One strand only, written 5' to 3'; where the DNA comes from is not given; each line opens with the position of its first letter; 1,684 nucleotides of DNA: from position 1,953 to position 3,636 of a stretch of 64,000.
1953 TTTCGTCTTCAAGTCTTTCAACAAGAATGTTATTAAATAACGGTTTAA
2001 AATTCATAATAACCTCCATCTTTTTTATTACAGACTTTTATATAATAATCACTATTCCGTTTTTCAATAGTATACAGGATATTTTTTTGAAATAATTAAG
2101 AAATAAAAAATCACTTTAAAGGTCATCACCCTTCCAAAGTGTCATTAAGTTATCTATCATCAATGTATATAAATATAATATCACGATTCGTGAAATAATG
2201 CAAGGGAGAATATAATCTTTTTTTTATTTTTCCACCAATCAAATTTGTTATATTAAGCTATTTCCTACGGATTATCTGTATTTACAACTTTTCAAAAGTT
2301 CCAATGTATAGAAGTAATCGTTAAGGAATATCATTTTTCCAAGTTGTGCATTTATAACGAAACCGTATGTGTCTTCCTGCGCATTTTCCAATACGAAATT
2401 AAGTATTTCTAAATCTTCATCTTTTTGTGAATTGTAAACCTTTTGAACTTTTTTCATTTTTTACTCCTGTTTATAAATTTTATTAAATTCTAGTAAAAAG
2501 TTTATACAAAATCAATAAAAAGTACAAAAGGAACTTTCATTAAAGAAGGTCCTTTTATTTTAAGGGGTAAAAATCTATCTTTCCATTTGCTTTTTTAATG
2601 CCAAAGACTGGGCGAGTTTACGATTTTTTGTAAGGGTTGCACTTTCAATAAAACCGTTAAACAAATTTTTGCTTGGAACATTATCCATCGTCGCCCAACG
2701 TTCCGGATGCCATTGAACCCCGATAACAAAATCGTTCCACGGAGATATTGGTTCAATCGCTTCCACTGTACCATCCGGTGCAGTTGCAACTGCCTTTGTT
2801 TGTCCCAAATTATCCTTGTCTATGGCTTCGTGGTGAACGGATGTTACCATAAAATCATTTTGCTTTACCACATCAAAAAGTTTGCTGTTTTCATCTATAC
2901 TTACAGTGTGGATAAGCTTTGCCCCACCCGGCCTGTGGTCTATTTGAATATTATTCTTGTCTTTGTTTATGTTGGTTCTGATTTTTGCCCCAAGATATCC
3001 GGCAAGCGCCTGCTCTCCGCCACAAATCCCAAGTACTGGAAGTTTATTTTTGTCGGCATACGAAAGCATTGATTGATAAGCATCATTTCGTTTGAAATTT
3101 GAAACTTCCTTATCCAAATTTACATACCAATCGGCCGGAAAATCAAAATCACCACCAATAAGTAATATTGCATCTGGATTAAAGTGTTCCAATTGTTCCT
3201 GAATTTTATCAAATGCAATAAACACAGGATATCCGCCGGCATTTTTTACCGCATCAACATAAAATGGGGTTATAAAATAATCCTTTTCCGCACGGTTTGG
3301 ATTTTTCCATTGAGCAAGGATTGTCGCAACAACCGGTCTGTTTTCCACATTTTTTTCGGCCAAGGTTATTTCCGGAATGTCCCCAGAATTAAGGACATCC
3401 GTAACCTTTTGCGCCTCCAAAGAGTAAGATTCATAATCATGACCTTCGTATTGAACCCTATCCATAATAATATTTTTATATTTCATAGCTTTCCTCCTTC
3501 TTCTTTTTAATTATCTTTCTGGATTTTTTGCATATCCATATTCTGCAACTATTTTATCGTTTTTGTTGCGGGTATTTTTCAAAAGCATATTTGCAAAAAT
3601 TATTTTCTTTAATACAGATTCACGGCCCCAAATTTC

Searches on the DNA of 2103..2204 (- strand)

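Call 65: build_rna_model(alignment_id=A2, structure=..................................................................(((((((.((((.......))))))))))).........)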
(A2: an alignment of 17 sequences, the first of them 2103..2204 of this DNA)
Model R1 built from alignment A2 (17 sequences, 105 columns); structure: as given.
model positions 102; base pairs 11; branch points 0; effective number of sequences 1.33; information 0.59 bits per position. Calibrated on 0.2 Mb of random sequence (short: E-values are rough).
structure used (alignment columns):
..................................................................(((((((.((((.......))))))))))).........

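Call 66: search_with_rna_model(model_id=R1, sources=[window, L003, L005, L007, L010, L011, L015, L017, L019, L020, L021, L025, L026, L027, L029, L016, L001], max_evalue=10)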
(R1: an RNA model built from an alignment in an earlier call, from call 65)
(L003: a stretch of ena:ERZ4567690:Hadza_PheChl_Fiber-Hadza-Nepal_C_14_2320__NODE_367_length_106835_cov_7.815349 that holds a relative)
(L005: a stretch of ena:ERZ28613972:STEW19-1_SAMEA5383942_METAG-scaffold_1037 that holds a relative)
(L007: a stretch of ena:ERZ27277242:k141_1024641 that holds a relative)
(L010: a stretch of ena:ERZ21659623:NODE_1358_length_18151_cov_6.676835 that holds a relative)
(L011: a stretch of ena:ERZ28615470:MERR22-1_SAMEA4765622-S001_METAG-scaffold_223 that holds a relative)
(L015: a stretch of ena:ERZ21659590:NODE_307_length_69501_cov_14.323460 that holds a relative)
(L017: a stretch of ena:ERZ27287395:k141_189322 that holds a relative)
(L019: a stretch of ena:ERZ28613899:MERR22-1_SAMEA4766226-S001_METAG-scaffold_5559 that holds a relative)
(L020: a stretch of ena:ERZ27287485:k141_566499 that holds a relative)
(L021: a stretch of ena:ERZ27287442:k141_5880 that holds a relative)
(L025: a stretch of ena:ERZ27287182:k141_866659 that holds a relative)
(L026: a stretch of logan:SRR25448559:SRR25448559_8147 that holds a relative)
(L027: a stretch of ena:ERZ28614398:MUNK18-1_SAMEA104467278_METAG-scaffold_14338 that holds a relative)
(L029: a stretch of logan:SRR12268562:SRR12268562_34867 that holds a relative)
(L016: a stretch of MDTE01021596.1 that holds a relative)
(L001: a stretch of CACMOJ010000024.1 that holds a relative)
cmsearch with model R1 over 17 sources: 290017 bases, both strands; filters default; matches with E-value up to 10: 31.
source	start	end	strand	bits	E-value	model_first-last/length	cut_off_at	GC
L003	11291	11392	+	132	5.2e-22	1-102/102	no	0.27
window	2103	2204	-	130.7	9.4e-22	1-102/102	no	0.27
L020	9804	9905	+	130.6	9.6e-22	1-102/102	no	0.28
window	49226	49327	+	130.4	1.1e-21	1-102/102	no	0.26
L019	8933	9034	+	129.7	1.5e-21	1-102/102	no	0.27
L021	9804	9905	+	129.7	1.5e-21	1-102/102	no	0.27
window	29622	29723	-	129.2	1.8e-21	1-102/102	no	0.26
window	63480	63580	+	125.4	9.5e-21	1-102/102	no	0.28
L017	9805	9905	+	122.8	3e-20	1-102/102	no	0.28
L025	3513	3613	+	122.1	4.1e-20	1-102/102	no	0.29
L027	3201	3301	+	119.5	1.3e-19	1-102/102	no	0.29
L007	15648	15747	-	104.4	9.5e-17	1-102/102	no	0.28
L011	9804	9907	+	93.2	1.3e-14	1-102/102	no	0.28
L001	321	388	+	29.6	0.018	1-102/102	no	0.21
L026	1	25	+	26.1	0.082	78-102/102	5'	0.24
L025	3470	3547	-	22.3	0.45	1-102/102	no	0.29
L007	6506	6574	+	20.5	0.98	1-102/102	no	0.32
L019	8889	8967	-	20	1.2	1-102/102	no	0.27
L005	8696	8777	-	19.2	1.7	1-102/102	no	0.23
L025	6897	6965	-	18.6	2.2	1-102/102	no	0.28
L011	13890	13956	+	17.6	3.4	1-102/102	no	0.27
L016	3276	3345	-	17.6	3.5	31-102/102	no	0.23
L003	11345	11434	-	17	4.5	1-102/102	no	0.26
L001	313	355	-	16.7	5.1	1-102/102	no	0.19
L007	15633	15694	+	16.3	6.2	41-102/102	no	0.23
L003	14966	15055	-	15.8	7.6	1-102/102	no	0.26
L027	3127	3216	-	15.7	8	1-102/102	no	0.29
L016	2493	2563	+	15.2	9.7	1-102/102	no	0.28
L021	9858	9947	-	15.2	9.8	1-102/102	no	0.23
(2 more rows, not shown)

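Call 73: search_with_rna_model(model_id=R1, sources=[L034, L035, L036, L037, L038, L039, L040, L041, L042, L043], max_evalue=1, show_alignments=3)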
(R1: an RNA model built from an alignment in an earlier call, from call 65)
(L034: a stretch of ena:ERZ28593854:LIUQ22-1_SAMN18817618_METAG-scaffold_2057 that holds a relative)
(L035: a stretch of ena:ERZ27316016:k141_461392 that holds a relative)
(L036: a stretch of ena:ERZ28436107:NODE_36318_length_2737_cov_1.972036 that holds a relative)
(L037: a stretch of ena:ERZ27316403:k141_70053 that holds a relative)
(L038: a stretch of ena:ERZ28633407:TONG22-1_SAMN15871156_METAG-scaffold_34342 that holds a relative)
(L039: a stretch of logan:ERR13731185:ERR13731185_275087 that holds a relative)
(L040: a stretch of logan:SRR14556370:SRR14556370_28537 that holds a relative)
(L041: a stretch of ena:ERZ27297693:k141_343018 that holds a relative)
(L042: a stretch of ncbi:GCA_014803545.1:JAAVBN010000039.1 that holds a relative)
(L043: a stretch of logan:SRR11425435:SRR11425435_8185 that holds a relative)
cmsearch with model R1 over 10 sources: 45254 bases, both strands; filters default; matches with E-value up to 1: 5.
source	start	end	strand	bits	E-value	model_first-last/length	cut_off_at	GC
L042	829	928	+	100.7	7.5e-17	1-102/102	no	0.29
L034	7399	7500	+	88.2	1.9e-14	1-102/102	no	0.26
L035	5530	5631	+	88.2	1.9e-14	1-102/102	no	0.26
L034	1584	1675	+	29.1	0.0034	1-102/102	no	0.22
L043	1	27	+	26.2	0.012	76-102/102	5'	0.26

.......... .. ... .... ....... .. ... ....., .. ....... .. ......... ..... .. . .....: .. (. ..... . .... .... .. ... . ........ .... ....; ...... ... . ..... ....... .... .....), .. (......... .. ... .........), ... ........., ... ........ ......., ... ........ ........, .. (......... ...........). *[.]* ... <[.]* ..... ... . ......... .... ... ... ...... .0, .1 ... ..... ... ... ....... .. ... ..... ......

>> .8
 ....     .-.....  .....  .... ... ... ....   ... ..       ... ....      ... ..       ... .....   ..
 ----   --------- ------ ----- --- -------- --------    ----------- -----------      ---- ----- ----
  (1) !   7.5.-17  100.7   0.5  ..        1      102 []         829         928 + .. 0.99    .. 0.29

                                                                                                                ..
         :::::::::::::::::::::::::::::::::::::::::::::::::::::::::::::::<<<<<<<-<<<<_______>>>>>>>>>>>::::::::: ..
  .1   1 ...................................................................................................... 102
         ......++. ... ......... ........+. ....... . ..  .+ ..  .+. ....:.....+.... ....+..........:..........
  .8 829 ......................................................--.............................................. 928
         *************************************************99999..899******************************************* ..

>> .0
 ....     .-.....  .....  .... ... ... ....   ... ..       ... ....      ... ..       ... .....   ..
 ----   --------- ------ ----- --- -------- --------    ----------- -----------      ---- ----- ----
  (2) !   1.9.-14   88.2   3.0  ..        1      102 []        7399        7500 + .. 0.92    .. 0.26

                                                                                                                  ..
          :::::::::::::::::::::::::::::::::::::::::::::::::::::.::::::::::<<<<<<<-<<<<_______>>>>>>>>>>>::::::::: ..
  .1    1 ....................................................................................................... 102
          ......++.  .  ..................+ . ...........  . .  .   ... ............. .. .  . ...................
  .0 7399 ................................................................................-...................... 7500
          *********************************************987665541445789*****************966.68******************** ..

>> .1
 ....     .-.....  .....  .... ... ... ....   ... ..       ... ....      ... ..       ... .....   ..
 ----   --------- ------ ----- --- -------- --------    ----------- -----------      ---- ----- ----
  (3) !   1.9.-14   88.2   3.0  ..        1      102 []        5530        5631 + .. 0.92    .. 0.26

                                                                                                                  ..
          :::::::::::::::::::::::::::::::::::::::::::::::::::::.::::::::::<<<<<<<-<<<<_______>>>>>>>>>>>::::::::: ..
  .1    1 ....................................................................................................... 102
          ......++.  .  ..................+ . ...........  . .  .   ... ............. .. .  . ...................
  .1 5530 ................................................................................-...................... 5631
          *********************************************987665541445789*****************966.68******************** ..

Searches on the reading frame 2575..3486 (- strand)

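Call 38: search_protein_families(library=pfam, proteins=[window:2575-3486:-], max_evalue=0.01)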
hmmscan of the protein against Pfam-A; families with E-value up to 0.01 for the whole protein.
window:2575-3486:- (303 aa): 2 families
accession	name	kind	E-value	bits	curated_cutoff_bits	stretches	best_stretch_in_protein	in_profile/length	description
PF07722.19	Peptidase_C26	-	5.6e-33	115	20.5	1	61-262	14-219/219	Peptidase C26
PF00117.34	GATase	-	2.5e-14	53.8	22.8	1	86-279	23-187/190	Glutamine amidotransferase class-I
